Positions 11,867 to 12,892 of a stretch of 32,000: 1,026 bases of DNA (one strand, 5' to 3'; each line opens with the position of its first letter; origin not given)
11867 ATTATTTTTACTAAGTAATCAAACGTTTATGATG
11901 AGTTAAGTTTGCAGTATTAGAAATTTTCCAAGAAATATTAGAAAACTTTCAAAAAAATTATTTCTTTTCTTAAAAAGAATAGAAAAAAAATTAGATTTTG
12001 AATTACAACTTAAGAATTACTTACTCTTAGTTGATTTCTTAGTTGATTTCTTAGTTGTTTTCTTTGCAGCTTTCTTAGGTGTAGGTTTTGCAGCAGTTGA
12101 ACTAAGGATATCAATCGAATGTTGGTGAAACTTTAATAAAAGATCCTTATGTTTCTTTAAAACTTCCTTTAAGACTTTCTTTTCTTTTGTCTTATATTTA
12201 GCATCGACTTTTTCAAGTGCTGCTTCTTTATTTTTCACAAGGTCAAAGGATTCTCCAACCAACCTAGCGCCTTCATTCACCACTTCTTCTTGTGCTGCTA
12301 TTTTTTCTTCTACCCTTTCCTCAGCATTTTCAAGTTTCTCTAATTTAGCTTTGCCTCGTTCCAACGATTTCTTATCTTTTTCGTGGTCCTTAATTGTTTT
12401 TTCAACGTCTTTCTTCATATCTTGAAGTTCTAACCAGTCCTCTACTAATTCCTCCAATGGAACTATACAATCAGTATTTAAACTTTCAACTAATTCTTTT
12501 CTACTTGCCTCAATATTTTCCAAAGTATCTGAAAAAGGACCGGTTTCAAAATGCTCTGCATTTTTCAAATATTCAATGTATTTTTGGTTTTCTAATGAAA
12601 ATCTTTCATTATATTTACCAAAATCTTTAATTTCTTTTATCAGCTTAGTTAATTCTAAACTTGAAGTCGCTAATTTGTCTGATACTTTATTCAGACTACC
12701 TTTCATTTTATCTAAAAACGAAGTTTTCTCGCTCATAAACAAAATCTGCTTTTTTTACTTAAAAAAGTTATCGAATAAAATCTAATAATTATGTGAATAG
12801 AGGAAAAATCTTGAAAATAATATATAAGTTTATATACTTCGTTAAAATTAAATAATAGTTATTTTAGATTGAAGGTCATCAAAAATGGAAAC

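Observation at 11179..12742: Rab/Ras-like small GTPase next to a BAR-domain-like coiled-coil protein with a polybasic tail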

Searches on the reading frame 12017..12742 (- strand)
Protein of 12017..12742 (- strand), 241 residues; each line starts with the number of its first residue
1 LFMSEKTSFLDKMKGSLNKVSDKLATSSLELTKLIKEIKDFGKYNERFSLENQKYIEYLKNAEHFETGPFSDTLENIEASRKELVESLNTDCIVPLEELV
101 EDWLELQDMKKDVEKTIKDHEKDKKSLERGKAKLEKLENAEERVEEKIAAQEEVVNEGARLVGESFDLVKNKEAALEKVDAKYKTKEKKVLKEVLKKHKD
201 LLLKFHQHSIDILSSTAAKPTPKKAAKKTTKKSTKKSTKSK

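Call 3: search_protein_families(library=pfam, proteins=[window:12017-12742:-], max_evalue=0.1)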
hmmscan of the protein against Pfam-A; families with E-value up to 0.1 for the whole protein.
window:12017-12742:- (241 aa): 0 families

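Call 4: search_protein_families(library=ncbifam, proteins=[window:12017-12742:-], max_evalue=0.1)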
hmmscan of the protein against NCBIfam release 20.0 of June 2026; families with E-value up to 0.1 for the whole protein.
window:12017-12742:- (241 aa): 3 families
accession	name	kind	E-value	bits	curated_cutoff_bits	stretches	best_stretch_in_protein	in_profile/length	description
NF008644.1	PRK11637.1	equivalog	0.0026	16.8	270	1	53-188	115-246/385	murein hydrolase activator EnvC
NF003034.1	PRK03918.1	equivalog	0.007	14.4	700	1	5-200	197-398/878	DNA double-strand break repair ATPase Rad50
NF041034.1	Rad50_Sulf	equivalog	0.012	13.5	1000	1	5-220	483-697/872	DNA double-strand break repair ATPase Rad50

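Call 8: find_homologous_proteins(query=window:12017-12736:-, max_evalue=0.001)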
Query window:12017-12736:- (239 aa): 18 proteins with E <= 0.001 among 2221 candidates.
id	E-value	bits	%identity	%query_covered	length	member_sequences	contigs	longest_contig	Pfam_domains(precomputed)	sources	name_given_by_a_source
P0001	8.0e-139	478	100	100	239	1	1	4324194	-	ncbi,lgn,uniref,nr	ncbi:hypothetical protein DSAG12_01423 [Promethearchaeum syntrophicum]|uniref:Chromosome partition p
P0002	8.3e-96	338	76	92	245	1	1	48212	-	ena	-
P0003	6.0e-90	319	71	87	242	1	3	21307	-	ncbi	-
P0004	1.0e-89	318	72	87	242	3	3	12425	-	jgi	-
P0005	1.7e-87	311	70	89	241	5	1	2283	-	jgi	-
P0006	3.6e-86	306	73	87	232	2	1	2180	-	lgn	-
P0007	2.4e-84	300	68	87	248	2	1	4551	-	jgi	-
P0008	4.8e-84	299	69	87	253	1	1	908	-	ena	-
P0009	2.7e-81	290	65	88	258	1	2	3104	-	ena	-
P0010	9.3e-79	282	74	83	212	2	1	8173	-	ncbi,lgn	-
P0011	9.3e-79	282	68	87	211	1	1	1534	-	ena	-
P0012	9.5e-78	279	70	87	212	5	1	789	-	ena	-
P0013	1.8e-76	275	66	88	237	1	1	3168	-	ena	-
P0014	1.2e-72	262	67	87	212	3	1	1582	-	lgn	-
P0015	1.3e-72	262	67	85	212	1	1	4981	-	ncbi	-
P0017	1.3e-64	236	60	86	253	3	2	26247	-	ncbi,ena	ncbi:MAG: hypothetical protein ACTSXY_17110 [Promethearchaeota archaeon]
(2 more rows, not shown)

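Call 9: search_solved_structures(query=window:12017-12736:-, max_evalue=10)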
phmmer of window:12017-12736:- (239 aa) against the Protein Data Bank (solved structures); distinct sequences matched with E-value up to 10: 5.
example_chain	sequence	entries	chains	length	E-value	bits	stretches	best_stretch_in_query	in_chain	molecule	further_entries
9jih_A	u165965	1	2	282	0.036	17.1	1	58-129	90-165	Arf-GAP with SH3 domain, ANK repeat and PH domain-containing protein 3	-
8vsj_C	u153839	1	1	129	0.11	15.5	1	177-215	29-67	Superantigen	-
9dl1_A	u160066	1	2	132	0.18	14.8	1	176-213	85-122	TRACeR-I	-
2fm1_A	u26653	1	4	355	0.5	13.4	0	13-92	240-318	L-allo-threonine aldolase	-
8iuf_A6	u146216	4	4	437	0.58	13.2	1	188-226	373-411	NDUFA6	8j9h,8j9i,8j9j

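Call 14: search_solved_structures(query=A1, max_evalue=10, show_alignments=2)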
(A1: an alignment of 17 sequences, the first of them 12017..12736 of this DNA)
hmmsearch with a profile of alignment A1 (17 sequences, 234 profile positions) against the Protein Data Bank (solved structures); distinct sequences matched with E-value up to 10: 6.
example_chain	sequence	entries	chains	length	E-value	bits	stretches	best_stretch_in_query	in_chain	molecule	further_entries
7tbi_M1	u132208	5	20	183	0.026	17.2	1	11-43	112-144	Nsp1 | NUP62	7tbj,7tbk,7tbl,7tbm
5cws_C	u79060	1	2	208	0.036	16.8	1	11-44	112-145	Nucleoporin NSP1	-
9jih_A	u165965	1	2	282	0.18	14.5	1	72-128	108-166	Arf-GAP with SH3 domain, ANK repeat and PH domain-containing protein 3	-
6egc_A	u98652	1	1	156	0.67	12.6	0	20-70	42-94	SC_2L4HC2_23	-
2ivw_A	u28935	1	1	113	0.92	12.2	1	33-61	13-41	PILP PILOT PROTEIN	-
6og4_C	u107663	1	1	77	5.1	9.7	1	101-160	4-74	Plasminogen-binding group A streptococcal M-like protein PAM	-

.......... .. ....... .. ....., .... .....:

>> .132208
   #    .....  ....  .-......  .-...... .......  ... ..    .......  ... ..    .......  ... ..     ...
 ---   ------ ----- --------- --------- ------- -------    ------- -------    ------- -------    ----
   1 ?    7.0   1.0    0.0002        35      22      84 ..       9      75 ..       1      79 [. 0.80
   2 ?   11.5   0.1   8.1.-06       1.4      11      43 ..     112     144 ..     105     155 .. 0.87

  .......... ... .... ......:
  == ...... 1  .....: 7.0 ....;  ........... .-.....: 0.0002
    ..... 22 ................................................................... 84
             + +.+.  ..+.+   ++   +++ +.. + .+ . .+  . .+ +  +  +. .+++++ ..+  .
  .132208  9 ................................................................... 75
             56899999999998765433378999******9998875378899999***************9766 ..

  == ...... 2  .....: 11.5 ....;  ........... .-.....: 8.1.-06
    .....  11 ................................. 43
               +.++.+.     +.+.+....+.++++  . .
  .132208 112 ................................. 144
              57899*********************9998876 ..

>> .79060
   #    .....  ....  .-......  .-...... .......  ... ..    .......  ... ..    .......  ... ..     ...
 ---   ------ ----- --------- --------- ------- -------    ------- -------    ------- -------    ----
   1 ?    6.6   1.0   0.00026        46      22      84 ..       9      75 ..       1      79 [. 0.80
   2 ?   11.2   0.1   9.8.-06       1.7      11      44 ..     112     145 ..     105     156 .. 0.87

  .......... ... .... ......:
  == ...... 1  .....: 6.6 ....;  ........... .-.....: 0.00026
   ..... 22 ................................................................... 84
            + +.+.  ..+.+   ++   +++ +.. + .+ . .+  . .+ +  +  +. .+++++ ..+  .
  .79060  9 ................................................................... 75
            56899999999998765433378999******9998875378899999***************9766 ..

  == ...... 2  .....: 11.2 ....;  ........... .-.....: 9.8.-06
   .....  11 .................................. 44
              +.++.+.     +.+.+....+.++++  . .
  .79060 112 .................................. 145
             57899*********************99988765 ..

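Call 15: find_encoding_contigs(protein=P0002, flank=6000, max_places=2)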
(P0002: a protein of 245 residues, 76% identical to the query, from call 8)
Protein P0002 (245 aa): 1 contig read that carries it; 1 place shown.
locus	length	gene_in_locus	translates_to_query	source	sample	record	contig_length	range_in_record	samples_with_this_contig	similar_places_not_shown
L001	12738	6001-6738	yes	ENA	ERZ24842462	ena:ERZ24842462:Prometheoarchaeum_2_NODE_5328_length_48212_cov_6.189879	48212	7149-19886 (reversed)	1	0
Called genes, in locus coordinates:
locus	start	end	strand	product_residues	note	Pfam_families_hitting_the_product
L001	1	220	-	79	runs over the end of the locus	-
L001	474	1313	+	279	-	-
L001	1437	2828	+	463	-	PF00083:Sugar_tr, PF07690:MFS_1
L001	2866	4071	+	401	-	PF00155:Aminotran_1_2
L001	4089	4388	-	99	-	-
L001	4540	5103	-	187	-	PF00719:Pyrophosphatase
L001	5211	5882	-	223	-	-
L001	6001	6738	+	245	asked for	-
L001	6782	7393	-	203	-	PF00025:Arf, PF00071:Ras, PF08477:Roc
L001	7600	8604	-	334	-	PF23023:Anti-Pycsar_Apyc1 (weak), PF00753:Lactamase_B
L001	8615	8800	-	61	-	-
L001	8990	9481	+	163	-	-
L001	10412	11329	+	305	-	PF01073:3Beta_HSD, PF01370:Epimerase, PF04321:RmlD_sub_bind, PF16363:GDP_Man_Dehyd, PF13460:NAD_binding_10, PF07993:NAD_binding_4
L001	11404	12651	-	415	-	-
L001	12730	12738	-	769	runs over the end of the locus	PF00989:PAS, PF08448:PAS_4, PF13426:PAS_9, PF13426:PAS_9, PF00989:PAS, PF08448:PAS_4, PF13426:PAS_9, PF00512:HisKA, +6 more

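Call 16: find_encoding_contigs(protein=P0017, flank=6000, max_places=2)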
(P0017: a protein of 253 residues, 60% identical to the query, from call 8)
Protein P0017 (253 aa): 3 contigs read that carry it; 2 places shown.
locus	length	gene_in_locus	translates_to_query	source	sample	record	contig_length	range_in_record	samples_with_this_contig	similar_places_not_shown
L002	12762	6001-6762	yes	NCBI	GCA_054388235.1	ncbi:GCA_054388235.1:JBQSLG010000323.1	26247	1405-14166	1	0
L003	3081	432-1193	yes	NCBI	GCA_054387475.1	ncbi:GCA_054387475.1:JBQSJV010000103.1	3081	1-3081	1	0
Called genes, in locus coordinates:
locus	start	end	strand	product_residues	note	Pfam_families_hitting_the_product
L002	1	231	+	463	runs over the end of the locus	PF00083:Sugar_tr, PF07690:MFS_1, PF05977:MFS_3 (faint), PF07690:MFS_1 (weak)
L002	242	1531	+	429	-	PF04734:Ceramidase_alk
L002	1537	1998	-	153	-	-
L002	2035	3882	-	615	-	PF01011:PQQ (faint), PF13360:PQQ_2 (weak), PF13570:Beta-prop_ACSF4, PF25292:Beta-prop_CGLA (weak), PF13360:PQQ_2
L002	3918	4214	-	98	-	-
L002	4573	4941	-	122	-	-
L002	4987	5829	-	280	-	-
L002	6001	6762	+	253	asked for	-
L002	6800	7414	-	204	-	PF00025:Arf (weak), PF00071:Ras, PF08477:Roc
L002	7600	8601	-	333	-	PF00753:Lactamase_B, PF23023:Anti-Pycsar_Apyc1 (weak)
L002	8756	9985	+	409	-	-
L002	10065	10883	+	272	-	PF00561:Abhydrolase_1, PF12697:Abhydrolase_6, PF01738:DLH (faint), PF12146:Hydrolase_4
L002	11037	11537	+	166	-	-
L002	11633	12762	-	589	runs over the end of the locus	-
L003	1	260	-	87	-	?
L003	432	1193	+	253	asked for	-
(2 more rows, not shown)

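Call 17: find_encoding_contigs(protein=P0003, flank=6000, max_places=3)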
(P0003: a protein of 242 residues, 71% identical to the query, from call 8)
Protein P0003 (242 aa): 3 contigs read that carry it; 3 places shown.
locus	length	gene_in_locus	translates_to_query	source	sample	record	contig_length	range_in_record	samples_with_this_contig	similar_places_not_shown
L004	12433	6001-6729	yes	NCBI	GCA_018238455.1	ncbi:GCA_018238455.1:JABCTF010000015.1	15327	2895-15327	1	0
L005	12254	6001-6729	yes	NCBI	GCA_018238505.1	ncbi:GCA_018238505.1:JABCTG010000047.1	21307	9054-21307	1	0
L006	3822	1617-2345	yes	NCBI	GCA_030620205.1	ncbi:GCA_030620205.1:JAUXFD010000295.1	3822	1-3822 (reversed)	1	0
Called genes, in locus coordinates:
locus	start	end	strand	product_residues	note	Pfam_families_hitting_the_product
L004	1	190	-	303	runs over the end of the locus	PF04055:Radical_SAM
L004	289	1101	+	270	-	-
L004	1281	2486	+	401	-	PF00155:Aminotran_1_2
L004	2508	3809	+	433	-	PF04734:Ceramidase_alk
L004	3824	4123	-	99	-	-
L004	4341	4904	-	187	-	PF00719:Pyrophosphatase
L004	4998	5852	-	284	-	-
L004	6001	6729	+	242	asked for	-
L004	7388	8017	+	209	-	PF00025:Arf, PF00071:Ras, PF08477:Roc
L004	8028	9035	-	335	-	PF00753:Lactamase_B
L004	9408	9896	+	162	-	-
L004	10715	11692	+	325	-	PF01073:3Beta_HSD, PF01370:Epimerase, PF04321:RmlD_sub_bind, PF16363:GDP_Man_Dehyd, PF07993:NAD_binding_4, PF13460:NAD_binding_10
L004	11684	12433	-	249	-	?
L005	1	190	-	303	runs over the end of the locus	PF04055:Radical_SAM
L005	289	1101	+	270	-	-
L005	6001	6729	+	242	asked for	-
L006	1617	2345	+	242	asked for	-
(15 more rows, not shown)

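Call 19: predict_structure(alignment_id=A1)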
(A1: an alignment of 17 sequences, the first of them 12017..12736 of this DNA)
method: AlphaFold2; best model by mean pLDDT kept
length: 239 residues; sequences in the alignment: 17
mean_pLDDT: 81.7   pTM: 0.64
mean pLDDT of the five models: 81.7, 77.3, 64.0, 57.3, 48.9
residues with pLDDT >= 90: 127; 70-90: 61; 50-70: 16; < 50: 35
segments of 3 or more residues with pLDDT < 50: 1-5, 11-24, 225-239
pLDDT, mean of each block of 10 residues (from residue 1): 48 44 64 92 89 89 83 90 94 94 91 93 93 88 87 93 94 94 93 93 89 69 51 39
secondary structure, 60 per line:
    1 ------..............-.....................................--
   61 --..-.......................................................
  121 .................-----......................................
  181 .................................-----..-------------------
elements in order: H7-20 H22-58 H66-137 H143-213

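Call 22: fold_search(model_id=the predicted structure, library=pdb)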
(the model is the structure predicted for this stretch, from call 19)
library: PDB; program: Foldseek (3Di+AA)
matches with E <= 10: 621; with E <= 0.001: 3
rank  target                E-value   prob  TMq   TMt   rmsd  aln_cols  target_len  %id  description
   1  4nqi_D                4.7e-04  1.00  0.41  0.42  10.3       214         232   16  Structure of the N-terminal I-BAR domain (1-259) of D.Discoideum IBARa (released 2014-02-05)
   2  4atm                  8.9e-04  1.00  0.45  0.45  13.5       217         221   15  Crystal structure of the BAR domain of human Amphiphysin, isoform 1 at 1.8 Angstrom resolution featuring increased order (released 2012-05-30)
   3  8a1g_A                9.4e-04  1.00  0.64  0.70   5.8       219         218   14  Structure of the SNX1-SNX5 complex (released 2023-06-14)
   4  4avm                  1.4e-03  1.00  0.51  0.53   7.6       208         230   15  Crystal structure of the N-BAR domain of human bridging integrator 2. (released 2012-06-20)
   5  8afz_A                1.5e-03  1.00  0.64  0.42  10.5       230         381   13  Architecture of the ESCPE-1 membrane coat (released 2023-06-21)
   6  8ceg_B                1.6e-03  1.00  0.48  0.53   8.6       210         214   12  BAR domain protein FAM92A1 essential for mitochondrial membrane remodeling (released 2024-02-21)
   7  9uhd                  1.9e-03  1.00  0.62  0.69   8.9       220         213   14  Structure of FAM92A BAR domain (released 2025-07-16)
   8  6ikn_B                2.0e-03  1.00  0.39  0.34   7.5       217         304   12  Crystal structure of the GAS7 F-BAR domain (released 2019-10-16)
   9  2q12                  2.3e-03  1.00  0.47  0.47   9.7       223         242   14  Crystal Structure of BAR domain of APPL1 (released 2007-08-14)
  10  2x3v_A                2.3e-03  0.99  0.26  0.23  14.0       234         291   12  Structure of The F-BAR Domain of Mouse Syndapin I (released 2010-04-07)
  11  3abh_A                2.4e-03  1.00  0.38  0.32  13.9       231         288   11  Crystal structure of the EFC/F-BAR domain of human PACSIN2/Syndapin II (2.0 A) (released 2010-04-14)
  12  2d1l_A                2.4e-03  1.00  0.32  0.31  11.5       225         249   16  Structure of F-actin binding domain IMD of MIM (Missing In Metastasis) (released 2006-09-12)
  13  3q84_M                2.4e-03  0.99  0.29  0.26  15.0       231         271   13  Crystal structure of human PACSIN 1 F-BAR domain (released 2012-02-22)
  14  2v0o_C                2.7e-03  1.00  0.40  0.35   9.2       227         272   15  FCHO2 F-BAR domain (released 2007-06-26)
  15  4nqi_B                2.9e-03  1.00  0.38  0.40  11.5       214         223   17  Structure of the N-terminal I-BAR domain (1-259) of D.Discoideum IBARa (released 2014-02-05)
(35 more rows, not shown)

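Call 25: search_protein_representatives(alignment_id=A1)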
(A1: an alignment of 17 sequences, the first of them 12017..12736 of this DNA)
Query: 17 sequences, 234 profile positions. Proteins with E-value up to 0.001 (for the whole library): 28; up to 1e-10: 11; up to 1e-30: 1. The best 28 are listed.
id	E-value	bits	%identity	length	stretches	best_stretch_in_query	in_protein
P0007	2.1e-114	397.2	-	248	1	1-234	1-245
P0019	4.9e-26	108.0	-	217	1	1-212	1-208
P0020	1.1e-16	77.4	-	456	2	9-189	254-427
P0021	5.5e-14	68.6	-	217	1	4-216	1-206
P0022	1.3e-13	67.4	-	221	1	5-217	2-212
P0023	1.3e-12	64.1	-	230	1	4-220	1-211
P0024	2.4e-12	63.2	-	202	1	15-210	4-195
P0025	4.5e-12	62.3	-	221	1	1-212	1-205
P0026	1.7e-11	60.4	-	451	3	16-211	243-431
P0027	2.3e-11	60.0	-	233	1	3-214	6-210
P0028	2.9e-11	59.6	-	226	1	2-211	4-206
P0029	2.9e-10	56.4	-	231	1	2-213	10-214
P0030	1.1e-09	54.5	-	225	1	1-225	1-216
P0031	1.2e-09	54.3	-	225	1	3-213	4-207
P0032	1.7e-09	53.9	-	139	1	81-215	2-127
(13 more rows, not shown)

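Call 28: search_protein_families(library=pfam, alignment_id=A2, max_evalue=0.01)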
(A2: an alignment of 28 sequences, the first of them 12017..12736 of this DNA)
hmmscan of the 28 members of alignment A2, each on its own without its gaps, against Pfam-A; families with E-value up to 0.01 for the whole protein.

A. member 1, window:12017-12736:- (239 aa): 0 families

B. families by the number of members that match (of 28 scanned): 20 families
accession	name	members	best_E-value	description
PF06730.16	FAM92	16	7.6e-10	FAM92 protein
PF16746.10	BAR_3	13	1.8e-12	BAR domain of APPL family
PF03114.23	BAR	11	1.2e-11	BAR domain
PF10455.14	BAR_2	4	3e-06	Bin/amphiphysin/Rvs domain for vesicular trafficking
PF08397.16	IMD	4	3.6e-06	IRSp53/MIM homology domain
PF06456.18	Arfaptin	3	3.2e-05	Arfaptin-like domain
PF09325.15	Vps5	2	9.4e-08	Vps5 C terminal like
PF19964.5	EAD11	1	0.00012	Effector-associated domain 11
PF05130.17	FlgN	1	0.00013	FlgN protein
PF17279.8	DUF5344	1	0.0022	Family of unknown function (DUF5344)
PF24079.1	UBR4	1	0.003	E3 ubiquitin-protein ligase UBR4-like domain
PF14346.11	DUF4398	1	0.003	Domain of unknown function (DUF4398)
PF13166.12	AAA_13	1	0.003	AAA domain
PF04108.17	ATG17_like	1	0.0048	Autophagy protein ATG17-like domain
PF14703.12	PHM7_cyt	1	0.0053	Cytosolic domain of 10TM putative phosphate transporter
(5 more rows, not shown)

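Call 29: search_protein_families(library=pfam, proteins=[P0020, P0026, P0019, P0021], max_evalue=0.1)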
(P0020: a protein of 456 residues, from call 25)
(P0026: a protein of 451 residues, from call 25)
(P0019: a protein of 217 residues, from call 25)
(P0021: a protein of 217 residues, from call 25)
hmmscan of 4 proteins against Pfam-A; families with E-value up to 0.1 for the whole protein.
P0020 (456 aa): 3 families
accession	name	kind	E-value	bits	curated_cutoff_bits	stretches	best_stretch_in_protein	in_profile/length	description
PF06730.16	FAM92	-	2.4e-09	37.4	23.6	2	293-449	54-210/225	FAM92 protein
PF08397.16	IMD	-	0.00076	19.5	26.2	1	304-388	52-140/219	IRSp53/MIM homology domain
PF16117.10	DUF4833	-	0.063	13.9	23.1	0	145-244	40-137/138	Domain of unknown function (DUF4833)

P0026 (451 aa): 6 families
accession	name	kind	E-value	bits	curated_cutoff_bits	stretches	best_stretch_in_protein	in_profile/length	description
PF06730.16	FAM92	-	0.00052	20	23.6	1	231-442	10-221/225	FAM92 protein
PF15784.10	GPS2_interact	-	0.029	15.2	27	1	96-141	28-73/92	G-protein pathway suppressor 2-interacting domain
PF08702.15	Fib_alpha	-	0.029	15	29.9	1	14-119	22-126/143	Fibrinogen alpha/beta chain family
PF11328.14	DUF3130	-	0.047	14.4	25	0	72-131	24-83/89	Protein of unknown function (DUF3130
PF25389.2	DH_ALS2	-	0.056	14.1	31.2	0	222-283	22-82/178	ALS2, DBL homology domain (DH-domain)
PF19993.5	DO-GTPase2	-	0.074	13.2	27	1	213-268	134-189/226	Double-GTPase 2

P0019 (217 aa): 1 family
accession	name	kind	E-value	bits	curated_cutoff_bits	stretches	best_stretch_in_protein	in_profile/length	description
PF16746.10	BAR_3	-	0.00097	19.3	31.7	1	8-216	14-218/235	BAR domain of APPL family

P0021 (217 aa): 6 families
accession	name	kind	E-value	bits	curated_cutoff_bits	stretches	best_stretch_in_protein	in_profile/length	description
PF16746.10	BAR_3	-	3.2e-09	37.2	31.7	1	6-214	15-222/235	BAR domain of APPL family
PF06730.16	FAM92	-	5.8e-08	32.9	23.6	1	33-211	42-220/225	FAM92 protein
PF08397.16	IMD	-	3.6e-06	27.1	26.2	1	54-209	50-211/219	IRSp53/MIM homology domain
PF03114.23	BAR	-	0.00014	22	28.5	1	55-206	86-232/234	BAR domain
PF04108.17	ATG17_like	-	0.0048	16.9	43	1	3-210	116-281/355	Autophagy protein ATG17-like domain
PF17279.8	DUF5344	-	0.042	14.8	27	0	135-210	5-78/87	Family of unknown function (DUF5344)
